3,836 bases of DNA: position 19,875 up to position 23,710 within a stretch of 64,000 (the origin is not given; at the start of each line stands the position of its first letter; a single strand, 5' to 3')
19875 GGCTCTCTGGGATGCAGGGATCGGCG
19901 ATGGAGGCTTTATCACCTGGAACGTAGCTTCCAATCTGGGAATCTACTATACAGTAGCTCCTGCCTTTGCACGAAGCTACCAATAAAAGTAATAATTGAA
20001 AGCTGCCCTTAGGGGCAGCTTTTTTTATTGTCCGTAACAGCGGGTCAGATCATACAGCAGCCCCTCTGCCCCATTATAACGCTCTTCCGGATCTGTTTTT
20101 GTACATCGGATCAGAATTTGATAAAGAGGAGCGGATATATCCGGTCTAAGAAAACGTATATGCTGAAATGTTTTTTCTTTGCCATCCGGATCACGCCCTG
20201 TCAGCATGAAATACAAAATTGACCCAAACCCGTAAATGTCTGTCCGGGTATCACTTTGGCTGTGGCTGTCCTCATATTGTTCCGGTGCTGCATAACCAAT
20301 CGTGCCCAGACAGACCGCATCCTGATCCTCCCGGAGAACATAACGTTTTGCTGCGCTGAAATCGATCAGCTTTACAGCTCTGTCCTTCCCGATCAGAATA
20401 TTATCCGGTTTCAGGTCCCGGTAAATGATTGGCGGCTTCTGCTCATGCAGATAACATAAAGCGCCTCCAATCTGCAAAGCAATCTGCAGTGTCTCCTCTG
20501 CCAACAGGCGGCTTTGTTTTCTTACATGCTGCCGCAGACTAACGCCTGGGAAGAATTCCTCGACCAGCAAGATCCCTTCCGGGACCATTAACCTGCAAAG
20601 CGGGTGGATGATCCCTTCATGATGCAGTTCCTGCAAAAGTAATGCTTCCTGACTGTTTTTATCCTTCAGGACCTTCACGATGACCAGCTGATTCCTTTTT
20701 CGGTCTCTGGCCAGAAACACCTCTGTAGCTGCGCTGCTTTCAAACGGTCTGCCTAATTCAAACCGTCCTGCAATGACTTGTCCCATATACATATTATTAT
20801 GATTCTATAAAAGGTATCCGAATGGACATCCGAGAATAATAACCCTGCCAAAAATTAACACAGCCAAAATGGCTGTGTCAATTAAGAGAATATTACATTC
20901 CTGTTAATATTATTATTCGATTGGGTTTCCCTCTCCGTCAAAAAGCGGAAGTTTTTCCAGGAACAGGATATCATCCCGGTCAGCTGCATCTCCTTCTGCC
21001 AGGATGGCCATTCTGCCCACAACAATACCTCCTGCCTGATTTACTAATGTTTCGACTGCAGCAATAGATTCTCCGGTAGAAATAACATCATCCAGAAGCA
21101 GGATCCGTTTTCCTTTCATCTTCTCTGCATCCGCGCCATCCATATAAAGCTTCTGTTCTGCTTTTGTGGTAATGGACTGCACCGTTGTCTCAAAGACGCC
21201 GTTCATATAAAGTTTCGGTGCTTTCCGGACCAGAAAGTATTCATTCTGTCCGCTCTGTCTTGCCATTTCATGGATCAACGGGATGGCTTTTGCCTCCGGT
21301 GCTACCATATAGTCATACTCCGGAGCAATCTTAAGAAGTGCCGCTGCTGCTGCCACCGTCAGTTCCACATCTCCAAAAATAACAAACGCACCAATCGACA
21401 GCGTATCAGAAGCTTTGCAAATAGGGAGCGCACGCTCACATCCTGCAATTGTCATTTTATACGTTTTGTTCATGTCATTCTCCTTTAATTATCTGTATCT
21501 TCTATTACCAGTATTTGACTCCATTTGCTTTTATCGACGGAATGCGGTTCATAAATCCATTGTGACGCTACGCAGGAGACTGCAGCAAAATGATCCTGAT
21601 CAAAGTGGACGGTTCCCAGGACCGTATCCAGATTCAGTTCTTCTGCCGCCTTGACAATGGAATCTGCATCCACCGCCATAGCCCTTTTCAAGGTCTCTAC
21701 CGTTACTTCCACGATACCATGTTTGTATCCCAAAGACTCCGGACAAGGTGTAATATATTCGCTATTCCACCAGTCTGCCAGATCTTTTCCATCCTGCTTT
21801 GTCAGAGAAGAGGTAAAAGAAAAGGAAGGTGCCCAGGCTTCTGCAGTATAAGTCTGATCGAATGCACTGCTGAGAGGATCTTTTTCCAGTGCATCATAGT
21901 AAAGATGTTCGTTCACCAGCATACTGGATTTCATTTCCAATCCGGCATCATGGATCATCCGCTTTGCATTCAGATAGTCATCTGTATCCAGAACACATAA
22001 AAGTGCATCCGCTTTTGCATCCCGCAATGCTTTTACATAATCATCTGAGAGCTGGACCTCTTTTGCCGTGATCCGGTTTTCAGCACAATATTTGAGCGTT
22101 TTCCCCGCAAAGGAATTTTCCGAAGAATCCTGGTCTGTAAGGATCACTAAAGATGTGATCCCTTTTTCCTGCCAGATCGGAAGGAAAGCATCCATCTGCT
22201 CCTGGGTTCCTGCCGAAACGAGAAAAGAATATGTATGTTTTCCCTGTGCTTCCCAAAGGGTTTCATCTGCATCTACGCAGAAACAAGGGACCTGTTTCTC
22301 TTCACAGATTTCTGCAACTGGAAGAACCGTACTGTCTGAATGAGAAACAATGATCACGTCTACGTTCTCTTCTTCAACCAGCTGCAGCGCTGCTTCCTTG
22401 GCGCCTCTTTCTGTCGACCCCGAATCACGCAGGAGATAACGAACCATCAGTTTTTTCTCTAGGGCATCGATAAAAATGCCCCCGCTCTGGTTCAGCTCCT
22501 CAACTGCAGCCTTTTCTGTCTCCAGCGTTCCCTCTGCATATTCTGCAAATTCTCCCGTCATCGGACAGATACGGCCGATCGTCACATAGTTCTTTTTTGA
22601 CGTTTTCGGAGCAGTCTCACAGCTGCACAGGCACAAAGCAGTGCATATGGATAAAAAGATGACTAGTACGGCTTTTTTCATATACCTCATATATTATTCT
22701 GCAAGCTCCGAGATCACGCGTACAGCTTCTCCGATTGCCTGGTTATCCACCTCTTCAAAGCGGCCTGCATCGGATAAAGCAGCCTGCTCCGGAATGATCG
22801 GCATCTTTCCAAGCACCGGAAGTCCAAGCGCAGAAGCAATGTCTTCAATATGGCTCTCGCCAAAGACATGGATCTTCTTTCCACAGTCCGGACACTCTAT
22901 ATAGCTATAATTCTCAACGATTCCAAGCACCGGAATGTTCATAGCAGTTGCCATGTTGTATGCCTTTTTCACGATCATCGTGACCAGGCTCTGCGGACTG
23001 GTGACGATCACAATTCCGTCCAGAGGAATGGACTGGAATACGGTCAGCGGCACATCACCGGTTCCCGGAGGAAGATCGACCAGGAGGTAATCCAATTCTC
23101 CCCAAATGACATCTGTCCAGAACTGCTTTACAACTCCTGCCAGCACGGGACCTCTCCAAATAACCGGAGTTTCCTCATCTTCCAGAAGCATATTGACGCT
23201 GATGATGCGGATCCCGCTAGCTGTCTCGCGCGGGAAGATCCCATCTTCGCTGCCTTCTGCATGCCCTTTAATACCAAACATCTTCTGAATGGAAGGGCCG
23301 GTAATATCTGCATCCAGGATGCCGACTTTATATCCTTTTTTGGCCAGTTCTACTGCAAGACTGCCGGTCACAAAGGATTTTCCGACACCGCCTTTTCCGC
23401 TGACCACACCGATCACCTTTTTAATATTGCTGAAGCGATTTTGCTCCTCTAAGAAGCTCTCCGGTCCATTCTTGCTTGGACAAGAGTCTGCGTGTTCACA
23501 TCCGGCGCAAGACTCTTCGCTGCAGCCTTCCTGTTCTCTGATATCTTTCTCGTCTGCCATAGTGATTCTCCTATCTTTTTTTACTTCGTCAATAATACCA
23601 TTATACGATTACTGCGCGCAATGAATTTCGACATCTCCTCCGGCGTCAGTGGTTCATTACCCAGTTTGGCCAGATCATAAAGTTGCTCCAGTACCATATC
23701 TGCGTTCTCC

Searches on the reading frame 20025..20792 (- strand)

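Call 28: search_protein_families(library=pfam, proteins=[window:20025-20792:-])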
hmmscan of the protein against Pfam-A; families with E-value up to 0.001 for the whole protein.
window:20025-20792:- (255 aa): 2 families
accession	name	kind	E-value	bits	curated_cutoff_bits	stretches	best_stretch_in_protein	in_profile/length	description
PF00069.31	Pkinase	-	5.9e-34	118.1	31.7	1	23-240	13-253/263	Protein kinase domain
PF07714.23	PK_Tyr_Ser-Thr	-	7.9e-25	88.1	23.1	1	22-239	12-249/258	Protein tyrosine and serine/threonine kinase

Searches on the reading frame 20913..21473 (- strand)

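Call 28: search_protein_families(library=pfam, proteins=[window:20913-21473:-])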
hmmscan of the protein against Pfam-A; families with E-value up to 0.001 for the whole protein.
window:20913-21473:- (186 aa): 1 family
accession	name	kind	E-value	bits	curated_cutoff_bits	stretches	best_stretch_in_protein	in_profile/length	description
PF00156.33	Pribosyltran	-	2.3e-08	34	26.3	1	54-168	31-134/158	Phosphoribosyl transferase domain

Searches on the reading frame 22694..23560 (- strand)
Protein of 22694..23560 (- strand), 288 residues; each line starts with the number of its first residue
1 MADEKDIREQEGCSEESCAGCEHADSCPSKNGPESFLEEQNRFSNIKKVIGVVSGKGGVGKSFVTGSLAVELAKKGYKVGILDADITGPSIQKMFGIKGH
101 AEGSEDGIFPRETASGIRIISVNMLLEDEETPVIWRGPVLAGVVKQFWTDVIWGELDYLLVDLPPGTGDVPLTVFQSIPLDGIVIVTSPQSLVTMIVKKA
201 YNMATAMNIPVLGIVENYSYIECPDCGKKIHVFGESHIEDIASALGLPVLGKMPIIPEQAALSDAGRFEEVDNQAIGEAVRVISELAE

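Call 28: search_protein_families(library=pfam, proteins=[window:22694-23560:-])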
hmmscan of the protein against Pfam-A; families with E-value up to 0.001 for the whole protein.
window:22694-23560:- (288 aa): 6 families
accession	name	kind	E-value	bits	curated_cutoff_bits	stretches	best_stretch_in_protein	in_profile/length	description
PF10609.15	ParA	-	1.5e-90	303.3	27.1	1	45-281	1-239/246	NUBPL iron-transfer P-loop NTPase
PF01656.29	CbiA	-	1.8e-11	44.5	25.4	1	50-265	1-118/125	CobQ/CobB/MinD/ParA nucleotide binding domain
PF13614.12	AAA_31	-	7.2e-07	29.8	27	1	48-88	2-42/177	AAA domain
PF02374.21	ArsA_ATPase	-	1.7e-05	24.7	24.3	1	52-95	5-47/305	Anion-transporting ATPase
PF09140.17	MipZ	-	0.00021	21.1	20.7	1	49-98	2-51/262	ATPase MipZ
PF03308.22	MeaB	-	0.00092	18.7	23.1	0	47-88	33-73/273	Methylmalonyl Co-A mutase-associated GTPase MeaB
